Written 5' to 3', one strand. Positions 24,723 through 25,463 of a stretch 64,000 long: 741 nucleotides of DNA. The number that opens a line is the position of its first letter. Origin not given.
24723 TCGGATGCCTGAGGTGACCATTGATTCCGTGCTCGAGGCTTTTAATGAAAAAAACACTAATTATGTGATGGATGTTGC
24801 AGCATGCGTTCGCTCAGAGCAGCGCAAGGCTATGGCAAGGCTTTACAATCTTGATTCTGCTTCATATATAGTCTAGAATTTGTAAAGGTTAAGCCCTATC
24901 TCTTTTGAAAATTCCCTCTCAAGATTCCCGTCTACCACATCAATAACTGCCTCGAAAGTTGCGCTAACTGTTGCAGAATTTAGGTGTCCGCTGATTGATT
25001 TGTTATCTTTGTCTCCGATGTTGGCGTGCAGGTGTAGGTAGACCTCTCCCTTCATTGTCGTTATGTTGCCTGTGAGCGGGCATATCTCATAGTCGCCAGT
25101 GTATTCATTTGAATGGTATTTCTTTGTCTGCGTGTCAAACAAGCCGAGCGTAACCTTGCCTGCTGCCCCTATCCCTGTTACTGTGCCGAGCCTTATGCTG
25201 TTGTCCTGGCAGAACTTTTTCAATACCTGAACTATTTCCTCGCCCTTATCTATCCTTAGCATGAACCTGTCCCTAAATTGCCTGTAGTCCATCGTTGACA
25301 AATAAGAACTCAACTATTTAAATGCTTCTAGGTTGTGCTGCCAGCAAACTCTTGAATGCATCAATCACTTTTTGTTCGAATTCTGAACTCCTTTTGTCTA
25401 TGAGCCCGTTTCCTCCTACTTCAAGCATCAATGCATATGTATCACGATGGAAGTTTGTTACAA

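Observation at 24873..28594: Seven-gene, translationally coupled operon: coiled-coil proteins, membrane LysM protein, orphan REC and PPC/DUF296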

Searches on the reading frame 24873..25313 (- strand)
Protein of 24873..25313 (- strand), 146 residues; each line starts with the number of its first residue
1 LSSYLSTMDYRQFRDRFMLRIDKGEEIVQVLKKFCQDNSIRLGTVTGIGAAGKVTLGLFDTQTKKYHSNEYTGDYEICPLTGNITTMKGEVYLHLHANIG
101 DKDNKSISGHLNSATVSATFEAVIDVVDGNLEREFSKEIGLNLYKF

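Call 3: search_protein_families(library=pfam, proteins=[window:24873-25313:-], max_evalue=0.1)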
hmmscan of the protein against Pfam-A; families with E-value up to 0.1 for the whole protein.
window:24873-25313:- (146 aa): 1 family
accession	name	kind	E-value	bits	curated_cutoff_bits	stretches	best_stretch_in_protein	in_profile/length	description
PF03479.20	PCC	-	1.9e-31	109.2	25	1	17-127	3-115/117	Plants and Prokaryotes Conserved (PCC) domain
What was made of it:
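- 24873..25292 (-): g7. PPC/DUF296 protein (139 aa from ATG 25292) with its own TATA box (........, 25315-25322, at -30). A widespread stand-alone gene. PF03479 109 bits (call 3).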

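Call 4: search_protein_families(library=ncbifam, proteins=[window:24873-25313:-], max_evalue=0.1)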
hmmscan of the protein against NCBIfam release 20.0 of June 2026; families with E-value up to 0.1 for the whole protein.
window:24873-25313:- (146 aa): 1 family
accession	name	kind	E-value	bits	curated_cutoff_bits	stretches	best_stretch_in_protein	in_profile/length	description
NF041770.1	CFI_box_CTERM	domain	0.065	13.1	40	0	7-30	16-39/69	CFI-box-CTERM domain-containing protein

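Call 12: find_homologous_proteins(query=window:24873-25313:-)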
Query window:24873-25313:- (146 aa): 363 proteins with E <= 0.001 among 383 candidates; the best 120 are listed.
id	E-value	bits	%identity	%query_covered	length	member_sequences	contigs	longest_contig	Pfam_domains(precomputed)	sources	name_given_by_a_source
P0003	5.3e-87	307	100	95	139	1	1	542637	PF03479.21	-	-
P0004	1.4e-57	211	65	95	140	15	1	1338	PF03479.21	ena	-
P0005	3.1e-57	210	68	95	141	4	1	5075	PF03479.21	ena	-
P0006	3.3e-57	210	65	95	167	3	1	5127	PF03479.21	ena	-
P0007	5.1e-57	210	68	93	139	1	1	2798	PF03479.21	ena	-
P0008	1.8e-56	208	65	95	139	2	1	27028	PF03479.21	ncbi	-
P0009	2.0e-56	208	66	95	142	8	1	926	PF03479.21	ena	-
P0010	5.7e-56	206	65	95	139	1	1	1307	PF03479.21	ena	-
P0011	8.1e-56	206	63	95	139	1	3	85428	PF03479.21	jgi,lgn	jgi:hypothetical protein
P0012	1.2e-55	205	63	95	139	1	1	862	PF03479.21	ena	-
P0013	1.3e-55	205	64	95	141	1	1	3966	PF03479.21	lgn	-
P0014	1.5e-55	205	64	95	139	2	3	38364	PF03479.21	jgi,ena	-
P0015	2.4e-55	204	63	95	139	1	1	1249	PF03479.21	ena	-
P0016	3.1e-55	204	62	95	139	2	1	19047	PF03479.21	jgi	-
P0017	5.1e-55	203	61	95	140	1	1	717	PF03479.21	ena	-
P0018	8.8e-55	202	64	95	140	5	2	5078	PF03479.21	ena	-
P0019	1.4e-54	202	63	95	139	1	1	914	PF03479.21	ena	-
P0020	1.5e-54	202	64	95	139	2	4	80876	PF03479.21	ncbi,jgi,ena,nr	ncbi:MAG: DNA-binding protein [Candidatus Altiarchaeales archaeon WOR_SM1_86-2]|nr:MAG: DNA-binding 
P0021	1.7e-54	201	65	88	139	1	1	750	PF03479.21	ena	-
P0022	1.8e-54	201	63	95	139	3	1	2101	PF03479.21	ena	-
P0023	2.4e-54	201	62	95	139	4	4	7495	PF03479.21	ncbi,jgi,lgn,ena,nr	ncbi:MAG TPA: DNA-binding protein [Thermodesulfobacterium geofontis]|nr:DNA-binding protein [Thermod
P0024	2.9e-54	201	60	95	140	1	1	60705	PF03479.21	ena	-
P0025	3.0e-54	201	63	95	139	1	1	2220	PF03479.21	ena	-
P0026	1.2e-53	199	65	95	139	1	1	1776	PF03479.21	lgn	-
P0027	1.6e-53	198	62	95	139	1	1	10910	PF03479.21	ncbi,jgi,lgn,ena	-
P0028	2.3e-53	198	63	95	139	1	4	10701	PF03479.21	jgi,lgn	jgi:hypothetical protein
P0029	2.8e-53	197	62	95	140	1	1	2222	PF03479.21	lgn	-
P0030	3.8e-53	197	62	95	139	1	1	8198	PF03479.21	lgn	-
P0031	6.3e-53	196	62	95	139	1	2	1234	PF03479.21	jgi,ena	-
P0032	7.3e-53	196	62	94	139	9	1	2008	PF03479.21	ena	-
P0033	1.3e-52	195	64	95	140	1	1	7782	PF03479.21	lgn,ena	-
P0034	2.9e-52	194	63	95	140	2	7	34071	PF03479.21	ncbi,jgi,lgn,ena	ncbi:MAG: PPC domain-containing DNA-binding protein [Methanofastidiosum sp.]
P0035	2.9e-52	194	61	95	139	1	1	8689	PF03479.21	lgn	-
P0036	3.4e-52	194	60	95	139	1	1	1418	PF03479.21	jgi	jgi:uncharacterized protein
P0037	4.0e-52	194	60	95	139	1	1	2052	PF03479.21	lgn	-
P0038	7.4e-52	193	60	95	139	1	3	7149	PF03479.21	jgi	-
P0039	9.2e-52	193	62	95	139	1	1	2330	PF03479.21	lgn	-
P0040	1.7e-51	192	58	95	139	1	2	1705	PF03479.21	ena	-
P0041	1.8e-51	192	63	95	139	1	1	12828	PF03479.21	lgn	-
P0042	2.4e-51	191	60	95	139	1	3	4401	PF03479.21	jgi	jgi:hypothetical protein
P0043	2.6e-51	191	61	95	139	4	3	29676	PF03479.21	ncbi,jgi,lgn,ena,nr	ncbi:MAG TPA: DNA-binding protein [Thermoplasmata archaeon]|nr:DNA-binding protein [Thermoplasmata a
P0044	2.9e-51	191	58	95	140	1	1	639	PF03479.21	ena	-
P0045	3.9e-51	191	60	95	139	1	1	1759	PF03479.21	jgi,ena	-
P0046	8.9e-51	189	61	95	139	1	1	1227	PF03479.21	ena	-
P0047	9.0e-51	189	59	95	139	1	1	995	PF03479.21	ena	-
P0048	9.9e-51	189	59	95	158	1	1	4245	PF03479.21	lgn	-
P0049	1.3e-50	189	61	95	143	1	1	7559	PF03479.21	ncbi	ncbi:MAG TPA: PPC domain-containing DNA-binding protein [Patescibacteria group bacterium]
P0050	1.3e-50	189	60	95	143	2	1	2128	PF03479.21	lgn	-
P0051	1.6e-50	189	60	95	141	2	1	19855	PF03479.21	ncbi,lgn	-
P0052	1.7e-50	188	60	95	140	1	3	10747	PF03479.21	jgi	-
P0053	1.8e-50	188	61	95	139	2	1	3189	PF03479.21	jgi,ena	-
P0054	1.9e-50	188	61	95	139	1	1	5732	PF03479.21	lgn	-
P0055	2.2e-50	188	60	95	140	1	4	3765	PF03479.21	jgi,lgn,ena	-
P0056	2.4e-50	188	61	95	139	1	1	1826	PF03479.21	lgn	-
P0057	2.5e-50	188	60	95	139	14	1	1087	PF03479.21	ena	-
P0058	2.6e-50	188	59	95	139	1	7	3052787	PF03479.21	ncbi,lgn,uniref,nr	ncbi:protein of unknown function DUF296 [Desulfotomaculum nigrificans CO-1-SRB]|uniref:PPC domain-co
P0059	4.6e-50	187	62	95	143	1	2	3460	PF03479.21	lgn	-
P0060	4.6e-50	187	61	95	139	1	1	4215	PF03479.21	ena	-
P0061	9.0e-50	186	61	95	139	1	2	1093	PF03479.21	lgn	-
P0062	1.0e-49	186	58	96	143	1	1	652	PF03479.21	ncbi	-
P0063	1.1e-49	186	62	95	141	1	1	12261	PF03479.21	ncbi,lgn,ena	-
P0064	1.3e-49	186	59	95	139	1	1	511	PF03479.21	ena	-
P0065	1.3e-49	186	59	95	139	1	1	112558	PF03479.21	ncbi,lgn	-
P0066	1.4e-49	185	58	95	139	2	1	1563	PF03479.21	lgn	-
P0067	2.5e-49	185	58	95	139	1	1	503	PF03479.21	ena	-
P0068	2.7e-49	185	57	93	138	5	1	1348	PF03479.21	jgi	-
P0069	3.1e-49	184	58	95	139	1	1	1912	PF03479.21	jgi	jgi:hypothetical protein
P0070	4.9e-49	184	60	95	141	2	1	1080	PF03479.21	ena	-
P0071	5.3e-49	184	58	95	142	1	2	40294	PF03479.21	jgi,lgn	jgi:predicted DNA-binding protein with PD1-like motif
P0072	6.1e-49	183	59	95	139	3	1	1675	PF03479.21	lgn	-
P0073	6.1e-49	183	58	95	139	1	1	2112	PF03479.21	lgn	-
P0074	7.6e-49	183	58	95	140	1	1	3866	PF03479.21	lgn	-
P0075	7.7e-49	183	57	95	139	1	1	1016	PF03479.21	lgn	-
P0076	8.4e-49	183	57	95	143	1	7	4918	PF03479.21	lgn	-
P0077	1.1e-48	183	58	95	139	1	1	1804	PF03479.21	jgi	jgi:predicted DNA-binding protein with PD1-like motif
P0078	1.3e-48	182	58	95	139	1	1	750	PF03479.21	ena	-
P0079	2.0e-48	182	57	95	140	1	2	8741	PF03479.21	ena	-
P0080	2.1e-48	182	60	95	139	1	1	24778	PF03479.21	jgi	-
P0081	2.3e-48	182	58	95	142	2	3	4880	PF03479.21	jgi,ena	jgi:hypothetical protein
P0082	2.3e-48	182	55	94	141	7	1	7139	PF03479.21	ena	-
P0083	2.8e-48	181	58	95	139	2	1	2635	PF03479.21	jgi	jgi:predicted DNA-binding protein with PD1-like motif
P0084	3.4e-48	181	58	95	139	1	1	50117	PF03479.21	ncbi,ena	-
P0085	3.6e-48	181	56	95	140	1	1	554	PF03479.21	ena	-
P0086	3.7e-48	181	58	93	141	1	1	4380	PF03479.21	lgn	-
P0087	3.9e-48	181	60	95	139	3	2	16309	PF03479.21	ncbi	-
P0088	4.5e-48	181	57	95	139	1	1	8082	PF03479.21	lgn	-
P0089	4.7e-48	181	57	95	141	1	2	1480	PF03479.21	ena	-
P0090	5.0e-48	180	60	95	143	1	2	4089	PF03479.21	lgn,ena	-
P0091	5.4e-48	180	56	95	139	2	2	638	PF03479.21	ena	-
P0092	6.5e-48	180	57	95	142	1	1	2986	PF03479.21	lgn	-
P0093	6.9e-48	180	58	95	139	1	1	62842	PF03479.21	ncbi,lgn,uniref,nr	ncbi:hypothetical protein SAMN05660297_03044 [Natronincola peptidivorans]|uniref:PPC domain-containi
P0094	8.8e-48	180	55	95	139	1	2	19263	PF03479.21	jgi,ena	-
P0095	9.1e-48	180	57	95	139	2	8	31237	PF03479.21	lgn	-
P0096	1.1e-47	179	56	95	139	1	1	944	PF03479.21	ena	-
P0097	1.1e-47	179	57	93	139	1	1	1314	PF03479.21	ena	-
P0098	1.1e-47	179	58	95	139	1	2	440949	PF03479.21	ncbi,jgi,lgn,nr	ncbi:MAG: DNA-binding protein [Thermoanaerobacterales bacterium]|jgi:predicted DNA-binding protein w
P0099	1.2e-47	179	58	95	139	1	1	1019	PF03479.21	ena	-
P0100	1.2e-47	179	58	95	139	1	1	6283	PF03479.21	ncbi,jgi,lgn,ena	jgi:predicted DNA-binding protein with PD1-like motif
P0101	1.2e-47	179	60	95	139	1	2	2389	PF03479.21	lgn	-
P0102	1.4e-47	179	56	95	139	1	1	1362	PF03479.21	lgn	-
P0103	1.5e-47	179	56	95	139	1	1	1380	PF03479.21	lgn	-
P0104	1.7e-47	179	57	95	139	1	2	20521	PF03479.21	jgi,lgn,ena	jgi:hypothetical protein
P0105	2.1e-47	178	60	93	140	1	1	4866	PF03479.21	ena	-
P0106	2.3e-47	178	56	95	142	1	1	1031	PF03479.21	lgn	-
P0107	2.3e-47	178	60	95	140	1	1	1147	PF03479.21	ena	-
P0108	2.9e-47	178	58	95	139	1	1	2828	PF03479.21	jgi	jgi:hypothetical protein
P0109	3.1e-47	178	58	95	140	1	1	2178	PF03479.21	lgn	-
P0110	3.5e-47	178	59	95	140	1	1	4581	PF03479.21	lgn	-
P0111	3.6e-47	178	55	95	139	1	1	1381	PF03479.21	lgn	-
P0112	4.1e-47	178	60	95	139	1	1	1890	PF03479.21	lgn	-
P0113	4.6e-47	177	57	95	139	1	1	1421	PF03479.21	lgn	-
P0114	5.2e-47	177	57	95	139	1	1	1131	PF03479.21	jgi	jgi:hypothetical protein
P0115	5.3e-47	177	55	95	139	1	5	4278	PF03479.21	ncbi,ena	-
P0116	5.5e-47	177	57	95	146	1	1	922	PF03479.21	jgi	-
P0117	6.1e-47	177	61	95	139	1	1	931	PF03479.21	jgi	-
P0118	6.8e-47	177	56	95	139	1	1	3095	PF03479.21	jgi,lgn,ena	-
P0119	8.3e-47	177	54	95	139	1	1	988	PF03479.21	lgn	-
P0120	8.3e-47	177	54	95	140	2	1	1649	PF03479.21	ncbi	-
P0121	9.5e-47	176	57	95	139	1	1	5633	PF03479.21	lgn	-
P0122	9.6e-47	176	58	95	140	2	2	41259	PF03479.21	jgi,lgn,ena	-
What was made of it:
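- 24873..25292 (-): 363 homologues in archaea and bacteria, mostly 139 aa (call 12).
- On PPC / DUF296 (PF03479): 363 homologues, mostly 139 aa and 54-68% identical (call 12).
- Checked: g7's homologues are 139 aa, so its start is ATG 25292, not TTG 25313 (call 12).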

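Call 14: find_encoding_contigs(protein=P0011, flank=6000, max_places=3)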
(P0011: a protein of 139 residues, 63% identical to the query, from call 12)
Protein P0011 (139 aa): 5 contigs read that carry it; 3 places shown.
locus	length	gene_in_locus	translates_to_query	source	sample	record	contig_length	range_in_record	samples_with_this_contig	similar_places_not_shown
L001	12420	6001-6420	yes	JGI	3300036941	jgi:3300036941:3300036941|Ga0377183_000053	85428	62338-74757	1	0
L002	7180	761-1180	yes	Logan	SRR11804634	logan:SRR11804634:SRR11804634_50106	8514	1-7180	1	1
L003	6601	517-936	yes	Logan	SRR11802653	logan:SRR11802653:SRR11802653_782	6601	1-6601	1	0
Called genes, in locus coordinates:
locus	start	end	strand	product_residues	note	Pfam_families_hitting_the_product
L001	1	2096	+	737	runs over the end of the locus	PF00270:DEAD, PF04851:ResIII, PF22590:Cas3-like_C_2 (faint), PF21210:RNA_helicase_helical, PF00271:Helicase_C, PF02732:ERCC4, PF12826:HHH_2, PF14520:HHH_5, +1 more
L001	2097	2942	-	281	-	PF01435:Peptidase_M48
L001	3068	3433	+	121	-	-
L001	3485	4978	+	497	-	PF04104:DNA_primase_lrg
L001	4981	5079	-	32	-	-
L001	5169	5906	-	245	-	-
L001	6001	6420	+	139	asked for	PF03479:PCC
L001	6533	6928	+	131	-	-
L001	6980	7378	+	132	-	-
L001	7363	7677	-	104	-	-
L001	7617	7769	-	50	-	-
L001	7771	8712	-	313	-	PF01207:Dus, PF01180:DHO_dh (faint)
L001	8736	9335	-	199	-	-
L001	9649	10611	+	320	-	PF00297:Ribosomal_L3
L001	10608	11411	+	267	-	PF00573:Ribosomal_L4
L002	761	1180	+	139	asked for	PF03479:PCC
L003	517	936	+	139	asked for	PF03479:PCC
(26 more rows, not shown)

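Call 15: find_encoding_contigs(protein=P0008, flank=6000, max_places=2)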
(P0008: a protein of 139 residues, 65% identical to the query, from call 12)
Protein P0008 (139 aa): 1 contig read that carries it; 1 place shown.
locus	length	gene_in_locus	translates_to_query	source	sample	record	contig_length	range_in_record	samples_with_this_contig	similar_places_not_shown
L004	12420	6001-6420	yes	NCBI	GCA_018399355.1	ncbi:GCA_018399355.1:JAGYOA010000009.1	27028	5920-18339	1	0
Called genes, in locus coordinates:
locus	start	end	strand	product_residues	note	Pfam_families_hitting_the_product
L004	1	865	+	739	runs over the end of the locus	PF00270:DEAD, PF04851:ResIII, PF22590:Cas3-like_C_2 (faint), PF21210:RNA_helicase_helical, PF00271:Helicase_C, PF02732:ERCC4, PF12826:HHH_2, PF14520:HHH_5, +1 more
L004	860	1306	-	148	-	PF13527:Acetyltransf_9 (faint), PF00583:Acetyltransf_1, PF13673:Acetyltransf_10, PF13508:Acetyltransf_7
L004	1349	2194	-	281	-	PF01435:Peptidase_M48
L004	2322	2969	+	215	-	-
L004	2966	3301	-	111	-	PF01751:Toprim, PF13662:Toprim_4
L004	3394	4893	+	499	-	PF04104:DNA_primase_lrg (weak)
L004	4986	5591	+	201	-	PF17761:DUF1016_N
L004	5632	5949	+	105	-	PF06250:YhcG_C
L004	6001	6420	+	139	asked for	PF03479:PCC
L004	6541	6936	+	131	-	-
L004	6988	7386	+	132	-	-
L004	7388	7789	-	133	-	PF00293:NUDIX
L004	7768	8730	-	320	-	PF00724:Oxidored_FMN (faint), PF01207:Dus, PF01180:DHO_dh (weak)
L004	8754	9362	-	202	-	-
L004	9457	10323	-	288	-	PF13518:HTH_28, PF24764:rva_4 (faint), PF00665:rve, PF13683:rve_3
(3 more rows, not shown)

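Call 16: find_encoding_contigs(protein=P0005, flank=6000, max_places=2)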
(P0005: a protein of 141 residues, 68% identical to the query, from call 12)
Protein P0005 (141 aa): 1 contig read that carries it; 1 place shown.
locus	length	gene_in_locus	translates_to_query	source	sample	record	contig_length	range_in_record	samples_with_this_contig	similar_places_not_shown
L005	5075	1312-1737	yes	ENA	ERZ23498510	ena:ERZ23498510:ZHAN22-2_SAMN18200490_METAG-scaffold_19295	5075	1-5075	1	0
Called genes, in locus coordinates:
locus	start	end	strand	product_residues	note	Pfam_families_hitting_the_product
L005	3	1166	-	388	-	?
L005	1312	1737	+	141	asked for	PF03479:PCC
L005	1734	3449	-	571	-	PF01008:IF-2B, PF00596:Aldolase_II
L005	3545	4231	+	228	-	-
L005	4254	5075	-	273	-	?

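Call 17: find_encoding_contigs(protein=P0006, flank=6000, max_places=2)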
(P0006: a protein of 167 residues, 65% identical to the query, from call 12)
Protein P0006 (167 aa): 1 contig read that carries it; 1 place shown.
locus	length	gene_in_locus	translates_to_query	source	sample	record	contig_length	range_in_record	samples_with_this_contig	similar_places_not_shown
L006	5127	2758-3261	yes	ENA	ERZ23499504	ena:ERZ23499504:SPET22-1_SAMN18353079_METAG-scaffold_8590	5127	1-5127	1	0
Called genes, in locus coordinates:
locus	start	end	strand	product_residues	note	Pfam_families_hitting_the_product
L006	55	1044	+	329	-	PF01699:Na_Ca_ex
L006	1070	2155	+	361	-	PF13439:Glyco_transf_4, PF13477:Glyco_trans_4_2, PF13579:Glyco_trans_4_4 (weak), PF00534:Glycos_transf_1, PF13524:Glyco_trans_1_2 (weak), PF13692:Glyco_trans_1_4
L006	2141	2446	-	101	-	-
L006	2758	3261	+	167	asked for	PF03479:PCC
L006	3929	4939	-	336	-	PF01861:BpsA_C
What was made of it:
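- PPC neighbourhoods elsewhere are unrelated (calls 14-17). PPC is a stand-alone gene elsewhere (calls 14-17).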

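Call 20: search_protein_families(library=padloc, proteins=[window:24873-25313:-], max_evalue=0.1)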
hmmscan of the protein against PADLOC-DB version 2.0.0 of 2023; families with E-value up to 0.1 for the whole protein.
window:24873-25313:- (146 aa): 0 families

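Call 21: search_protein_families(library=phrogs, proteins=[window:24873-25313:-], max_evalue=0.1)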
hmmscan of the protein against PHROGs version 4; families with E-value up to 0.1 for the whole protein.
window:24873-25313:- (146 aa): 1 family
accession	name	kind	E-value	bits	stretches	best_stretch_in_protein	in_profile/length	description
phrog_2016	-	unknown function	0.082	14.3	0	96-133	49-86/128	-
